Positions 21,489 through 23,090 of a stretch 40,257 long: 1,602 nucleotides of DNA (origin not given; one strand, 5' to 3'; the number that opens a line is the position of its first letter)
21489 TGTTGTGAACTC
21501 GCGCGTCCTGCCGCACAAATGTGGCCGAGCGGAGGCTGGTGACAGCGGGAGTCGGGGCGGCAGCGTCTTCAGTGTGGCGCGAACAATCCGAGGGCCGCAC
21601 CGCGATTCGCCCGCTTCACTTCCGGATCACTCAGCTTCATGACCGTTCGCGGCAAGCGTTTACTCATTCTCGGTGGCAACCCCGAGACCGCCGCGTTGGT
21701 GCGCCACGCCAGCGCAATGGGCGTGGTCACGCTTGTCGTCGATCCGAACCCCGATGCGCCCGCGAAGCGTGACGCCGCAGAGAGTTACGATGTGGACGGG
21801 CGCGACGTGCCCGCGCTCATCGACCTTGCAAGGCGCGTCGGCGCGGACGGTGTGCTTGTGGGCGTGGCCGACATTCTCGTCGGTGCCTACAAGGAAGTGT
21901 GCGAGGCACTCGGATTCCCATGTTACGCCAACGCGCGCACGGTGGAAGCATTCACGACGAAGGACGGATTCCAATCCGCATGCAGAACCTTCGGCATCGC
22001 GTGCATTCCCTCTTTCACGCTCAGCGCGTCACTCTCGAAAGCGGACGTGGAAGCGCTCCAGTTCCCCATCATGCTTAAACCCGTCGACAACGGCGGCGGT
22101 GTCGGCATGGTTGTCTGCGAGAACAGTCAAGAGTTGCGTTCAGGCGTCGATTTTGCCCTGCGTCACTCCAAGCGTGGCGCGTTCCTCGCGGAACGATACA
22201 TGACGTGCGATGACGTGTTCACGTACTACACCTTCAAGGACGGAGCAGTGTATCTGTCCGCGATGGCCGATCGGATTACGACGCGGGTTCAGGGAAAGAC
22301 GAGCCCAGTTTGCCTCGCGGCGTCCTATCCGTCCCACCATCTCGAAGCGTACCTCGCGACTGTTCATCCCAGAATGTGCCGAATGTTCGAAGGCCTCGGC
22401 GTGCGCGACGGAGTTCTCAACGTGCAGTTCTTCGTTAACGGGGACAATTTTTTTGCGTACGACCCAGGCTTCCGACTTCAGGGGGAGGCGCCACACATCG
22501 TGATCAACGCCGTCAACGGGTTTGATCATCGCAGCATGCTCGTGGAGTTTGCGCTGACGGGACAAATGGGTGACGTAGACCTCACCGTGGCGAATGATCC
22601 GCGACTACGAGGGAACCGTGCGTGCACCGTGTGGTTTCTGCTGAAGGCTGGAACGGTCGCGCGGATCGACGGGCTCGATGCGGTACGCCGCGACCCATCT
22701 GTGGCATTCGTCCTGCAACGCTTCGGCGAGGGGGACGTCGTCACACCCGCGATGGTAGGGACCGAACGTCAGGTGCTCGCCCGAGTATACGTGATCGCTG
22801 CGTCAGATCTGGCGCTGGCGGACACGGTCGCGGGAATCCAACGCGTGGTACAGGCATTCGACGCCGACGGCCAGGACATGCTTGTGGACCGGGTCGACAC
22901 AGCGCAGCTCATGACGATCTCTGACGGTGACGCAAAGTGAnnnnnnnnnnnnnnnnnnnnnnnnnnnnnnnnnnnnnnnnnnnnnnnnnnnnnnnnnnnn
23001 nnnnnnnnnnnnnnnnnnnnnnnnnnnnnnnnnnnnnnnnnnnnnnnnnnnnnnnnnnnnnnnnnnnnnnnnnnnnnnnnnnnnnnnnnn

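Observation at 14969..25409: Ten-gene, glycosyltransferase-free, translationally coupled operon embedded in the polysaccharide locus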

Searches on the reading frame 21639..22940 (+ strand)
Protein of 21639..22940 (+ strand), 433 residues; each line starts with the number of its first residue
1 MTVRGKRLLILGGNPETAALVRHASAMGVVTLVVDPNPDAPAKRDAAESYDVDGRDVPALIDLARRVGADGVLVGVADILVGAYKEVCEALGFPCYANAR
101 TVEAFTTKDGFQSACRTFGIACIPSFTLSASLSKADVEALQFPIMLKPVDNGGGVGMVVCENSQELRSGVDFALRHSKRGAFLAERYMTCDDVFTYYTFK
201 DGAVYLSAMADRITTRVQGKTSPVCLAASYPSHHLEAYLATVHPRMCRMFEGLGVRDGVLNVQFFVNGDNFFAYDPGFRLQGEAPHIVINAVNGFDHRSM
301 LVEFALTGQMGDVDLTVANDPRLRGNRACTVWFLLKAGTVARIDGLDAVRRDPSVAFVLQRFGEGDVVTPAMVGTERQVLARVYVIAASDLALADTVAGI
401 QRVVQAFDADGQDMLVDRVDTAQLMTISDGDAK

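Call 4: search_protein_families(library=pfam, proteins=[window:21639-22940:+], max_evalue=0.01)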
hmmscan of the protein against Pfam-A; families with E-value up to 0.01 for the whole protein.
window:21639-22940:+ (433 aa): 4 families
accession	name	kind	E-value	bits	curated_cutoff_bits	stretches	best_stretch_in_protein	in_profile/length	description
PF02786.22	CPSase_L_D2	-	4.7e-07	30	19.8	1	108-283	2-183/211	Carbamoyl-phosphate synthase L chain, ATP binding domain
PF07478.18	Dala_Dala_lig_C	-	4.4e-06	26.8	24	1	133-193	28-86/204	D-ala D-ala ligase C-terminus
PF18603.7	LAL_C2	-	8.9e-06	26.3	29.4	1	332-377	2-48/78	L-amino acid ligase C-terminal domain 2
PF22660.2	RS_preATP-grasp-like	-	0.00025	21.8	27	1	10-67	6-63/98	Ribonucleotide synthetase preATP-grasp domain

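Call 8: search_protein_families(library=ncbifam, proteins=[window:21639-22940:+], max_evalue=0.001)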
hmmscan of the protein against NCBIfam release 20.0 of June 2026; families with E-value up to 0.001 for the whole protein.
window:21639-22940:+ (433 aa): 19 families
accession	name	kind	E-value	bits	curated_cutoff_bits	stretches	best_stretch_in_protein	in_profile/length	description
NF006766.0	PRK09288.1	equivalog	8.9e-11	41.2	339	1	5-272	12-277/396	formate-dependent phosphoribosylglycinamide formyltransferase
TIGR01142.1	purT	equivalog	3.1e-09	36.2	502.15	1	7-213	1-209/380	phosphoribosylglycinamide formyltransferase 2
NF002563.0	PRK02186.1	subfamily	2.6e-08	32.6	625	1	44-318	45-314/890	argininosuccinate lyase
NF009402.0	PRK12767.1-1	equivalog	3.2e-07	29.5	218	1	60-302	65-295/329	carbamoyl phosphate synthase-like protein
TIGR02712.1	urea_carbox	equivalog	4.4e-07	28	1303.85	1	46-177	44-186/1201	urea carboxylase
NF002378.0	PRK01372.1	subfamily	1.2e-06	27.5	243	1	60-192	63-183/305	D-alanine--D-alanine ligase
NF009554.0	PRK12999.1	equivalog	2.8e-06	25.4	965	1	20-179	20-194/1147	pyruvate carboxylase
TIGR01205.1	D_ala_D_alaTIGR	subfamily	1.4e-05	24.2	245.65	1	113-179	112-184/318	D-alanine--D-alanine ligase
NF005525.0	PRK07178.1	equivalog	2.6e-05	23.1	768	1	19-172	16-182/471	acetyl-CoA carboxylase biotin carboxylase subunit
NF003671.0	PRK05294.1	equivalog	2.7e-05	22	599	1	105-272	664-830/1058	carbamoyl-phosphate synthase large subunit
TIGR01369.1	CPSaseII_lrg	equivalog_domain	5.9e-05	20.9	1027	1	100-272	662-833/1052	carbamoyl-phosphate synthase (glutamine-hydrolyzing) large subunit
NF006367.0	PRK08591.1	subfamily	7.1e-05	21.7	597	1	56-178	62-189/451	acetyl-CoA carboxylase biotin carboxylase subunit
NF002529.0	PRK01966.1-5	equivalog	0.00012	21.1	472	1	99-179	123-204/348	D-alanine--D-alanine ligase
NF002527.0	PRK01966.1-3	equivalog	0.00022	20.5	310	1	112-178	123-193/332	D-alanine--D-alanine ligase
NF009404.0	PRK12767.1-3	equivalog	0.00024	20.1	316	1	32-182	29-187/344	carbamoyl phosphate synthase-like protein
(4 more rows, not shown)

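Call 19: search_solved_structures(query=window:21639-22940:+, max_evalue=0.001)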
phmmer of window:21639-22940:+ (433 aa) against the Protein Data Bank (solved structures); distinct sequences matched with E-value up to 0.001: 23.
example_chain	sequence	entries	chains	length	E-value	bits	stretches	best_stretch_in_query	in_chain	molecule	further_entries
1ulz_A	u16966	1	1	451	1.7e-07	33.9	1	20-191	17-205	pyruvate carboxylase n-terminal domain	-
3u9s_A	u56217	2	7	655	2.2e-06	30.3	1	7-299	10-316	Methylcrotonyl-CoA carboxylase, alpha-subunit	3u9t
6khr_A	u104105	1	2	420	4.6e-06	29.2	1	6-169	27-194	Formate-dependent phosphoribosylglycinamide formyltransferase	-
7kbl_A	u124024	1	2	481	1.8e-05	27.2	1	18-189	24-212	2-oxoglutarate carboxylase small subunit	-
7kct_A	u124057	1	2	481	1.9e-05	27.2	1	19-189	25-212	2-oxoglutarate carboxylase small subunit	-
3orq_A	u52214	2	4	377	3.3e-05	26.4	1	7-188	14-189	N5-Carboxyaminoimidazole ribonucleotide synthetase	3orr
2vpq_A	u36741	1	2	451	4.3e-05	26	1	17-178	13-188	ACETYL-COA CARBOXYLASE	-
3g8c_A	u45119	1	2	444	7e-05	25.3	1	56-296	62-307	Biotin carboxylase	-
8uxz_C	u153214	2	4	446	7e-05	25.3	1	56-296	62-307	Biotin carboxylase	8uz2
1bnc_A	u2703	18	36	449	7.2e-05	25.3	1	56-296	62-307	BIOTIN CARBOXYLASE | ACETYL-COA CARBOXYLASE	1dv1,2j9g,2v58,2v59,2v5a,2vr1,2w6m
3rup_A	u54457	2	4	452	7.2e-05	25.3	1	56-296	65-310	Biotin carboxylase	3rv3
3rv4_A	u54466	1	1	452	7.3e-05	25.2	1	56-296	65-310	Biotin carboxylase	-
2gpw_A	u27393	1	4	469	7.5e-05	25.2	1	56-296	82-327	Biotin carboxylase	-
2gps_A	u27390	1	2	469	7.5e-05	25.2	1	56-296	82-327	Biotin carboxylase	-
6oi9_A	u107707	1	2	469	7.5e-05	25.2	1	56-296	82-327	Biotin carboxylase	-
4dim_A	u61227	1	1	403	0.00075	21.9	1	5-280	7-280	Phosphoribosylglycinamide synthetase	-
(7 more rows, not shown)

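Call 55: find_related_loci(query=A4, collection=metagenome_contigs, flank=8000)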
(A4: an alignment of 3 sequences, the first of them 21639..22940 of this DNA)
Query A4 (433 aa) in metagenome_contigs; peptide patterns used: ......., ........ (x = any residue, [..] = any of these).
600 stretches matched a pattern (row limit reached: there are more); 246 encode a relative of the query (tblastn E <= 1e-3); the best 80 are kept; 80 distinct loci.
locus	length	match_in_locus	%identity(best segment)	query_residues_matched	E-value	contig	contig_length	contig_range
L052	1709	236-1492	55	6-424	0e+0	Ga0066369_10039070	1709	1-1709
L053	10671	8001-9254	55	5-422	5e-166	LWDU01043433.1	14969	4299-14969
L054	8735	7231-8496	55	5-426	7e-166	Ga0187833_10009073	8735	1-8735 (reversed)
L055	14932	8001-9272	53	1-424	1e-165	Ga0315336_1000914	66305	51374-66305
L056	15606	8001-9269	55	3-425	1e-165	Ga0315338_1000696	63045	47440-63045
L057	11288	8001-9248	53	5-420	1e-165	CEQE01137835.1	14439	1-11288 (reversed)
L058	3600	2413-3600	57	6-401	4e-172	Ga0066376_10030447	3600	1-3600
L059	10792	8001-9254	54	5-422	2e-162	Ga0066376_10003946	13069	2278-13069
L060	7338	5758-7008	55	4-420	7e-161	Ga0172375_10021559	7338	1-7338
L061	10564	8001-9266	52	5-426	9e-160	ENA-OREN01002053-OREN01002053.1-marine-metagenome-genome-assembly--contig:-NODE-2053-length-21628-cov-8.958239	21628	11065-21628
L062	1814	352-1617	51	3-424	2e-173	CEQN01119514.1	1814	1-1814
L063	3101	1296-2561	52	3-424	1e-167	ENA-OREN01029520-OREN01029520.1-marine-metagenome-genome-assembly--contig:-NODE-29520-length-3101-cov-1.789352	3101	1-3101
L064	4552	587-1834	53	5-420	8e-163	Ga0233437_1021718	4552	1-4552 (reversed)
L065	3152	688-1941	51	5-422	1e-165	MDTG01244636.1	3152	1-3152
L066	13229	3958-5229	50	1-424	1e-156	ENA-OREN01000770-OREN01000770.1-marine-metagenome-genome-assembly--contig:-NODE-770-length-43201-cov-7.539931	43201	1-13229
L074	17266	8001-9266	52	2-424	2e-152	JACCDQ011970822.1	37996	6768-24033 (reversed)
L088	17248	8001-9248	50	6-421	2e-147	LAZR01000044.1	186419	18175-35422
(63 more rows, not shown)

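Call 64: search_protein_families(library=pfam, proteins=[L074:5218-5955:+, L074:5959-6786:+, L074:6779-8002:+, L074:7995-9287:+, L074:10899-12050:+, L088:5118-5870:+, L088:5871-6698:+, L088:6703-7935:+, L088:11066-12073:+, L088:12139-12936:+], max_evalue=0.0001)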
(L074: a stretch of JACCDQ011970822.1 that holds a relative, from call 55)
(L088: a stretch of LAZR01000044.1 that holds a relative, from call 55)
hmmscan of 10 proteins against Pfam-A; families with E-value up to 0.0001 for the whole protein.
L074:5218-5955:+ (245 aa): 3 families
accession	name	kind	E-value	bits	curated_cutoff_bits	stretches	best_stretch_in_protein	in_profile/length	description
PF13561.12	adh_short_C2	-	1.7e-38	133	27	1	12-242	5-234/236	Enoyl-(Acyl carrier protein) reductase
PF00106.31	adh_short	-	1.4e-31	110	26.6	1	4-184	1-187/195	short chain dehydrogenase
PF23441.1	SDR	-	6.9e-05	22.8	27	0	72-244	87-256/258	SDR-like rossmann domain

L074:5959-6786:+ (275 aa): 2 families
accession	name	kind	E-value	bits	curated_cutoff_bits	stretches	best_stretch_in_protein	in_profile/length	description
PF08450.18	SGL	-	5.6e-57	193.6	26.3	1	17-254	3-246/246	SMP-30/Gluconolactonase/LRE-like region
PF07494.17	Reg_prop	-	4.2e-05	23.7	20.4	0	232-253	2-23/24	Two component regulator propeller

L074:6779-8002:+ (407 aa): 3 families
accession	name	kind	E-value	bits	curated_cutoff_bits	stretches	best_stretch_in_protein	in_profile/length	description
PF00535.33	Glycos_transf_2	-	2.5e-33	115.8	23.3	1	9-169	1-159/168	Glycosyl transferase family 2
PF13641.12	Glyco_tranf_2_3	-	2.5e-10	41.2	27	1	8-201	3-193/230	Glycosyltransferase like family 2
PF10111.15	Glyco_tranf_2_2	-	3e-10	40.5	27.3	1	9-121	1-117/276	Glycosyltransferase like family 2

L074:7995-9287:+ (430 aa): 3 families
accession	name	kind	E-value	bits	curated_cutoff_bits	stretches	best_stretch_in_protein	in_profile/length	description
PF07478.18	Dala_Dala_lig_C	-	1.4e-08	34.9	24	1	139-193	34-86/204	D-ala D-ala ligase C-terminus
PF02786.22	CPSase_L_D2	-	2e-06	27.9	19.8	1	109-189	2-90/211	Carbamoyl-phosphate synthase L chain, ATP binding domain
PF02844.21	GARS_N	-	8.4e-05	23.7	29.5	0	9-98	4-91/100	Phosphoribosylglycinamide synthetase, N domain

L074:10899-12050:+ (383 aa): 1 family
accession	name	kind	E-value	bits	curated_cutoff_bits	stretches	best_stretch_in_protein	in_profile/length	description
PF05050.19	Methyltransf_21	-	2.6e-11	44.4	22.7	1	205-357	1-172/173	Methyltransferase FkbM domain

L088:5118-5870:+ (250 aa): 4 families
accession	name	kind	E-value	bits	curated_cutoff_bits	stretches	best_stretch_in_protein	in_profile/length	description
PF00106.31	adh_short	-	2.5e-38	132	26.6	1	4-196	1-194/195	short chain dehydrogenase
PF13561.12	adh_short_C2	-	1.8e-35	123.1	27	1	12-247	3-234/236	Enoyl-(Acyl carrier protein) reductase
PF08659.16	KR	-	4.6e-09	36.9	22.6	1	5-166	2-164/180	KR domain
PF01370.27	Epimerase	-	7.2e-05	22.8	20.9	0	6-167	1-158/240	NAD dependent epimerase/dehydratase family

L088:5871-6698:+ (275 aa): 2 families
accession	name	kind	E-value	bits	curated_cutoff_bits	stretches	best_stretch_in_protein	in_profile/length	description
PF08450.18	SGL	-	1.7e-58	198.6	26.3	1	18-255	3-246/246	SMP-30/Gluconolactonase/LRE-like region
PF03088.22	Str_synth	-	3.7e-05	24.2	25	1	123-172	33-84/89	Strictosidine synthase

L088:6703-7935:+ (410 aa): 4 families
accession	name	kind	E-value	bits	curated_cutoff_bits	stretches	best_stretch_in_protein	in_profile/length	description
PF00535.33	Glycos_transf_2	-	1.6e-35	122.9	23.3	1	7-174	1-161/168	Glycosyl transferase family 2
PF13641.12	Glyco_tranf_2_3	-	6e-10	40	27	1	6-116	3-119/230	Glycosyltransferase like family 2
PF10111.15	Glyco_tranf_2_2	-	2e-08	34.5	27.3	1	7-98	1-96/276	Glycosyltransferase like family 2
PF22674.2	C2185-like_N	-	5.8e-06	27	27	1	337-383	48-91/91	C2185-like, N-terminal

L088:11066-12073:+ (335 aa): 3 families
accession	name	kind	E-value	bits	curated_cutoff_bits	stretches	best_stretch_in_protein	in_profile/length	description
PF00535.33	Glycos_transf_2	-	1.5e-31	110.1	23.3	1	4-114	1-108/168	Glycosyl transferase family 2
PF10111.15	Glyco_tranf_2_2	-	5.4e-18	65.9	27.3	1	4-136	1-138/276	Glycosyltransferase like family 2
PF13641.12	Glyco_tranf_2_3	-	3.7e-08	34.1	27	1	3-114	3-116/230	Glycosyltransferase like family 2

L088:12139-12936:+ (265 aa): 0 families
